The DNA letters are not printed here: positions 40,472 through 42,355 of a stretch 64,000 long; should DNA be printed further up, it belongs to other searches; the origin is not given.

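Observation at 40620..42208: Cohesin and dockerin on the same polypeptide, followed by a T9SS-type tail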

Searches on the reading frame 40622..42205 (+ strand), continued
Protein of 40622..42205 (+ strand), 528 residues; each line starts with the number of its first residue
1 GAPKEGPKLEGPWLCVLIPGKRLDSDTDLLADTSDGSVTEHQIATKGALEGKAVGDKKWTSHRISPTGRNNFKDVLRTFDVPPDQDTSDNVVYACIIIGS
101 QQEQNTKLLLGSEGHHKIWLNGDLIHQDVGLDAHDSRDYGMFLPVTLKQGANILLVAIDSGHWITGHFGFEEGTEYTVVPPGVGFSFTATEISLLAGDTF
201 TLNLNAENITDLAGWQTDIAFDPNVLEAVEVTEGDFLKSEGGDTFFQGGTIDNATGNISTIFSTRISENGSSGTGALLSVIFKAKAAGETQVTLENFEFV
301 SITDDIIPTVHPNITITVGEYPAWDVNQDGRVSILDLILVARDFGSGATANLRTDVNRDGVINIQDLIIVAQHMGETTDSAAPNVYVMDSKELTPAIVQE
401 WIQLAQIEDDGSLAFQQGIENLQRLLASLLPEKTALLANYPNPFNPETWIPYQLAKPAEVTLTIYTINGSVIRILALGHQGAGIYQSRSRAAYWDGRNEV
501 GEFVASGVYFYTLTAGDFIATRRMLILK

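Call 38: fold_search(model_id=the predicted structure, library=pdb)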
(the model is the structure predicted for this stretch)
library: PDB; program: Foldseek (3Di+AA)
matches with E <= 10: 1642; with E <= 0.001: 221
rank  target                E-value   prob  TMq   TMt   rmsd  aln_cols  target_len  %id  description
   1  2w1n                  1.5e-09  1.00  0.23  0.50  13.6       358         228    7  cohesin and fibronectin type-III double module construct from the Clostridium perfringens glycoside hydrolase GH84C (released 2009-02-03)
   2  3l8q_D                3.6e-08  1.00  0.24  0.36  10.3       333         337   14  Structure analysis of the type II cohesin dyad from the adaptor ScaA scaffoldin of Acetivibrio cellulolyticus (released 2010-05-05)
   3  9npe_F                4.0e-08  1.00  0.18  0.13  26.6       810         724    9  Crystal structure of the inactive conformation of a glycoside hydrolase (CapGH2b) from the GH2 family in the space gro (released 2025-11-12)
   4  3l8q_A                4.7e-08  1.00  0.25  0.37  11.1       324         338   14  Structure analysis of the type II cohesin dyad from the adaptor ScaA scaffoldin of Acetivibrio cellulolyticus (released 2010-05-05)
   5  3l8q_C                5.0e-08  1.00  0.23  0.35  10.9       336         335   13  Structure analysis of the type II cohesin dyad from the adaptor ScaA scaffoldin of Acetivibrio cellulolyticus (released 2010-05-05)
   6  9npf_A                1.0e-07  1.00  0.18  0.14  25.4       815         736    8  Crystal structure of the inactive conformation of a glycoside hydrolase (CapGH2b) from the GH2 family in the space gro (released 2025-11-12)
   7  3l8q_B                1.1e-07  1.00  0.24  0.35  10.9       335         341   14  Structure analysis of the type II cohesin dyad from the adaptor ScaA scaffoldin of Acetivibrio cellulolyticus (released 2010-05-05)
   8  4fl4_L                1.1e-07  1.00  0.17  0.28  21.8       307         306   15  Scaffoldin conformation and dynamics revealed by a ternary complex from the Clostridium thermocellum cellulosome (released 2012-06-27)
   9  5k39_A                1.1e-07  1.00  0.22  0.64   4.0       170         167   18  THE TYPE II COHESIN DOCKERIN COMPLEX FROM CLOSTRIDIUM THERMOCELLUM (released 2017-03-29)
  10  3kcp_A                1.2e-07  1.00  0.22  0.37  15.5       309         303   16  Crystal structure of interacting Clostridium thermocellum multimodular components (released 2010-02-09)
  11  4dh2_C                1.3e-07  1.00  0.23  0.71   3.3       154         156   14  Crystal structure of Coh-OlpC(Cthe_0452)-Doc435(Cthe_0435) complex: A novel type I Cohesin-Dockerin complex from Clost (released 2012-11-28)
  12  2jh2_A                1.4e-07  1.00  0.22  0.77   3.3       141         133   13  X-ray crystal structure of a cohesin-like module from Clostridium perfringens (released 2007-11-06)
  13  6kgf_C                1.8e-07  1.00  0.22  0.70   3.5       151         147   16  Crystal structure of CaDoc0917(R16D)-CaCohA2 complex at pH 8.2 (released 2020-07-08)
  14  3ghp_A                1.9e-07  1.00  0.23  0.59   2.7       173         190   19  Structure of the second type II cohesin module from the adaptor ScaA scaffoldin of Acetivibrio cellulolyticus (includi (released 2009-06-23)
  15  4dh2_A                2.0e-07  1.00  0.23  0.70   3.3       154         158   14  Crystal structure of Coh-OlpC(Cthe_0452)-Doc435(Cthe_0435) complex: A novel type I Cohesin-Dockerin complex from Clost (released 2012-11-28)
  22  4fl4_I                2.6e-07  1.00  0.21  0.34  15.6       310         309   16  Scaffoldin conformation and dynamics revealed by a ternary complex from the Clostridium thermocellum cellulosome (released 2012-06-27)
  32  4wi0_A                4.1e-07  1.00  0.22  0.67   5.2       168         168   19  Crystal structure of Coh3ScaB-XDoc_M2ScaA complex: A C-terminal interface mutant of type II Cohesin-X-Dockerin complex (released 2015-10-07)
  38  4u3s_A                5.3e-07  1.00  0.22  0.66   5.3       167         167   19  Crystal structure of Coh3ScaB-XDoc_M1ScaA complex: A N-terminal interface mutant of type II Cohesin-X-Dockerin complex (released 2015-07-29)
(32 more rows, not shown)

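Call 41: find_encoding_contigs(protein=P0016, flank=10000, max_places=2)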
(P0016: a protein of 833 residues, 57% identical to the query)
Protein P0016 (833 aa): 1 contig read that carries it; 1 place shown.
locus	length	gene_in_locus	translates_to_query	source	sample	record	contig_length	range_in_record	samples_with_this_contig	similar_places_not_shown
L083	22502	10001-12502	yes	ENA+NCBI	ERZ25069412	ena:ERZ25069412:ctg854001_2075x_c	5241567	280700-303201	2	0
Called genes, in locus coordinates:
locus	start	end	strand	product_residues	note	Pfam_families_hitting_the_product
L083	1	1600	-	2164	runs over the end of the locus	PF08126:Propeptide_C25, PF01364:Peptidase_C25, PF13860:FlgD_ig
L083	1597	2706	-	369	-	PF04166:PdxA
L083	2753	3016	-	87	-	PF01479:S4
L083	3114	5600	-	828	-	PF02190:LON_substr_bdg, PF00004:AAA, PF07728:AAA_5, PF22667:Lon_lid, PF05362:Lon_C, PF13541:ChlI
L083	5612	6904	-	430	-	PF06689:zf-C4_ClpX, PF00493:MCM (weak), PF05496:RuvB_N (weak), PF01078:Mg_chelatase (faint), PF07724:AAA_2, PF00004:AAA, PF07728:AAA_5 (weak), PF10431:ClpB_D2-small, +2 more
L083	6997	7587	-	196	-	PF00574:CLP_protease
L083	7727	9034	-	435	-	PF05697:Trigger_N, PF00254:FKBP_C (faint), PF05698:Trigger_C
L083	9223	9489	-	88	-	-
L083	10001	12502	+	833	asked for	PF00963:Cohesin, PF00404:Dockerin_1, PF13860:FlgD_ig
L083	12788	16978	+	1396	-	PF13442:Cytochrome_CBB3 (faint), PF12799:LRR_4 (weak), PF23598:LRR_14 (weak), PF12799:LRR_4, PF13855:LRR_8, PF00963:Cohesin (weak), PF00404:Dockerin_1, PF13860:FlgD_ig, +3 more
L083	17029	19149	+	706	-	PF23952:LRR_EndoS (faint), PF13855:LRR_8 (faint), PF14580:LRR_9 (faint), PF23211:LRR_LRWD1 (faint), PF12799:LRR_4, PF00404:Dockerin_1 (weak), PF13860:FlgD_ig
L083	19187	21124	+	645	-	PF23098:Beta-prop_NOL10_N, PF23381:Beta-prop_IFT122_1st, PF23414:Beta-prop_EML_2, PF24105:Beta-prop_CAF1B_HIR1, PF24796:WDR55, PF24807:WD40_CDC20-Fz, PF24814:WD40_Prp19, PF24817:WD40_WDHD1_1st, +79 more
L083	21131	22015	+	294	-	PF01882:DUF58, PF13519:VWA_2 (weak)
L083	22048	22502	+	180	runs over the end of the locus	PF01661:Macro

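Call 43: search_protein_families(library=ncbifam, proteins=[L083:2-1600:-, L083:12788-16975:+, L083:17029-19146:+], max_evalue=0.01)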
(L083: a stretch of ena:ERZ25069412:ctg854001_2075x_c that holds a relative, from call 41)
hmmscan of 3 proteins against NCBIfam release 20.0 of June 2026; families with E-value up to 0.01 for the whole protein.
L083:2-1600:- (533 aa): 2 families
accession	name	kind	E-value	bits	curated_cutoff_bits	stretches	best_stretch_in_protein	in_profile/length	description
NF052324.1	PorU_rel_Nterm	equivalog_domain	4.6e-08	31.7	450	1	280-346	33-98/879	putative type IX secretion system sortase PorU2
NF033707.1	T9SS_sortase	equivalog_domain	0.0031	15.2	420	1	276-339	4-65/1095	type IX secretion system sortase PorU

L083:12788-16975:+ (1396 aa): 16 families
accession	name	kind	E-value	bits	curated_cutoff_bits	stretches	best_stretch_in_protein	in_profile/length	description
NF033188.1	internalin_H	exception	3.9e-54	184.2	1050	3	655-808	93-245/548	InlH/InlC2 family class 1 internalin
NF033189.1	internalin_A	exception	6.1e-52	176.9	1600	2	585-732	66-212/799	class 1 internalin InlA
NF033190.2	inl_like_NEAT_1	exception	2.2e-41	142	1275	3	587-705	365-483/754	NEAT domain-containing leucine-rich repeat protein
NF047464.1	FibnectbindLIC11051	equivalog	5.9e-15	54.8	1000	1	618-851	422-664/685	LIC_11051 family fibronectin-binding protein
NF033186.1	internalin_K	exception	6.7e-13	47.9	1100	2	565-729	43-212/604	class 1 internalin InlK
TIGR04183.1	Por_Secre_tail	domain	6.6e-06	26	23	1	1308-1393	2-70/72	T9SS type A sorting domain-containing protein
NF033187.0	internalin_J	exception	6.6e-06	24.7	1700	1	743-831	87-175/846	class 1 internalin InlJ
NF041381.1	XopAC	subfamily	8.4e-06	24.7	450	1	670-797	76-210/451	XopAC/AvrAC family type III secretion system effector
NF041351.1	XopL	equivalog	5.2e-05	22.2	500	1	611-778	92-254/497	type III secretion system leucine-rich repeat domain-containing effector XopL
NF033707.1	T9SS_sortase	equivalog_domain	5.8e-05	20.9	420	1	1305-1382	999-1076/1095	type IX secretion system sortase PorU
NF009276.0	PRK12633.1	equivalog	6.8e-05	22.7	383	1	1326-1388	129-186/234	flagellar basal body rod modification protein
NF005176.1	PRK06655.1-1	equivalog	8.5e-05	22.6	230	1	1326-1378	97-144/197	flagellar hook assembly protein FlgD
NF052228.1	T9SS_PorZ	equivalog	0.00018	20.1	260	1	1302-1387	670-746/757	type IX secretion system anionic LPS delivery protein PorZ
NF052323.1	T9SSA_dep_M6i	equivalog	0.00059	17.9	600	1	1306-1383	959-1026/1043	T9SS-dependent M6-like inactivated metalloprotease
TIGR03806.1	chp_HNE_0200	subfamily_domain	0.00089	18.5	313.3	0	25-111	205-311/314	SO2930 family diheme c-type cytochrome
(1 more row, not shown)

L083:17029-19146:+ (706 aa): 11 families
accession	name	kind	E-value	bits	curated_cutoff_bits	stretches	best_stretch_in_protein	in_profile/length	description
NF033188.1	internalin_H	exception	1.7e-42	145.8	1050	2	156-298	108-250/548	InlH/InlC2 family class 1 internalin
NF033189.1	internalin_A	exception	2.8e-41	141.7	1600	1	55-299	116-359/799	class 1 internalin InlA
NF033190.2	inl_like_NEAT_1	exception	4.4e-36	124.5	1275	1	32-297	191-457/754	NEAT domain-containing leucine-rich repeat protein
NF033186.1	internalin_K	exception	1e-11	44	1100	1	23-175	37-194/604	class 1 internalin InlK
NF033187.0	internalin_J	exception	5.6e-07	28.2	1700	1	31-159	66-191/846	class 1 internalin InlJ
NF047464.1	FibnectbindLIC11051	equivalog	1.1e-06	27.5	1000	1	60-247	468-663/685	LIC_11051 family fibronectin-binding protein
TIGR04183.1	Por_Secre_tail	domain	2.6e-06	27.3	23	1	618-704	2-71/72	T9SS type A sorting domain-containing protein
NF005176.1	PRK06655.1-1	equivalog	1e-05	25.6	230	1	636-693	97-149/197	flagellar hook assembly protein FlgD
NF033707.1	T9SS_sortase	equivalog_domain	1.5e-05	22.9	420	1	615-692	999-1076/1095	type IX secretion system sortase PorU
NF009276.0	PRK12633.1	equivalog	2.1e-05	24.4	383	1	636-694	129-182/234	flagellar basal body rod modification protein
NF052323.1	T9SSA_dep_M6i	equivalog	0.00058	17.9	600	1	616-696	959-1029/1043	T9SS-dependent M6-like inactivated metalloprotease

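Call 65: search_solved_structures(query=L083:2-1600:-, max_evalue=1, show_alignments=1)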
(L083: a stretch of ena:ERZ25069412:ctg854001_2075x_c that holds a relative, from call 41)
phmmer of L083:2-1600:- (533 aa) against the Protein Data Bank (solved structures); distinct sequences matched with E-value up to 1: 3.
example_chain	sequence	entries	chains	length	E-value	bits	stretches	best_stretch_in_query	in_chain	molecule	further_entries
5mun_A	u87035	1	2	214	1.1e-08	37.7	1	68-241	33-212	Lys-gingipain W83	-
4ief_A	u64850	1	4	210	0.08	15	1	50-247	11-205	Gingipain R2 Pro-Domain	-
1wfq_A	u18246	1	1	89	0.11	14.5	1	167-215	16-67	UNR protein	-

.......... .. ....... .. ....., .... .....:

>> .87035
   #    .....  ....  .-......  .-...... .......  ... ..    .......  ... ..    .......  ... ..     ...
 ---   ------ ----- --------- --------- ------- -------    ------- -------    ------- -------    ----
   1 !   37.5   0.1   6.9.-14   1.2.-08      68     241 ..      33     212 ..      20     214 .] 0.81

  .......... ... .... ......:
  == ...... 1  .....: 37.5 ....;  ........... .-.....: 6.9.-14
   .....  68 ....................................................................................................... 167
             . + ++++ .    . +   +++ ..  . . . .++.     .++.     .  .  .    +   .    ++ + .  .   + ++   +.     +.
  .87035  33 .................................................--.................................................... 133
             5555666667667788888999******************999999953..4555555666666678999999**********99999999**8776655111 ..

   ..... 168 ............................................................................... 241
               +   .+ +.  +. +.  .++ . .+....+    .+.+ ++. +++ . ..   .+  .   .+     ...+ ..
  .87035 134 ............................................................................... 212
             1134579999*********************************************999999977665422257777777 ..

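Call 69: search_solved_structures(query=A1, max_evalue=1, show_alignments=0)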
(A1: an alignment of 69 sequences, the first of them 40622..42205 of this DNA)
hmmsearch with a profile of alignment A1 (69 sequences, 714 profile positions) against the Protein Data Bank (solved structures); distinct sequences matched with E-value up to 1: 407 (the best 60 are shown).
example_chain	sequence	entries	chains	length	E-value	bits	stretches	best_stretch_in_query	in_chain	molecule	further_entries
2omu_A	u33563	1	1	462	1.1e-82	282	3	18-186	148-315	Internalin-A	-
2omt_A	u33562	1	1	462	5.1e-82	279.8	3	19-182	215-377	Internalin-A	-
2omv_A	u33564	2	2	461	1.4e-77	265.1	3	21-182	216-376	Internalin-A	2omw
2omz_A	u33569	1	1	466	2.8e-77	264.1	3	22-182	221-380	Internalin-A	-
2omx_A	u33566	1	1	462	5.6e-68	233.3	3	13-186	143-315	Internalin-A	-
5il7_A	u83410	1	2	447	1e-65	225.9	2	14-186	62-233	Rab family protein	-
6hlu_A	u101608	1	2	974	1.4e-64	222.1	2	3-169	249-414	Rab family protein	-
1o6s_A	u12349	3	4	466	6.1e-63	216.7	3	31-185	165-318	INTERNALIN A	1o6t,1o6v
2omy_A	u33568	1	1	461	1.1e-62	215.9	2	31-184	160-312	Internalin-A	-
8r4b_A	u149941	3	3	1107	1.2e-62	215.8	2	3-169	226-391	Rab family protein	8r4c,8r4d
8h62_A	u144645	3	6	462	1.2e-62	215.7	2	31-185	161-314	Internalin A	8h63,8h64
4fmz_A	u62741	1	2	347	5e-54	187.2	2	6-176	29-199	Internalin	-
1h6u_A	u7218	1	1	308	1.6e-53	185.6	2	11-186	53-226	INTERNALIN H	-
4r58_A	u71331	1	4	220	3.5e-51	177.8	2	5-176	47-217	Leucine Rich Repeat protein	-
4fho_A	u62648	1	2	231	1.5e-38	136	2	23-183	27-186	Internalin C2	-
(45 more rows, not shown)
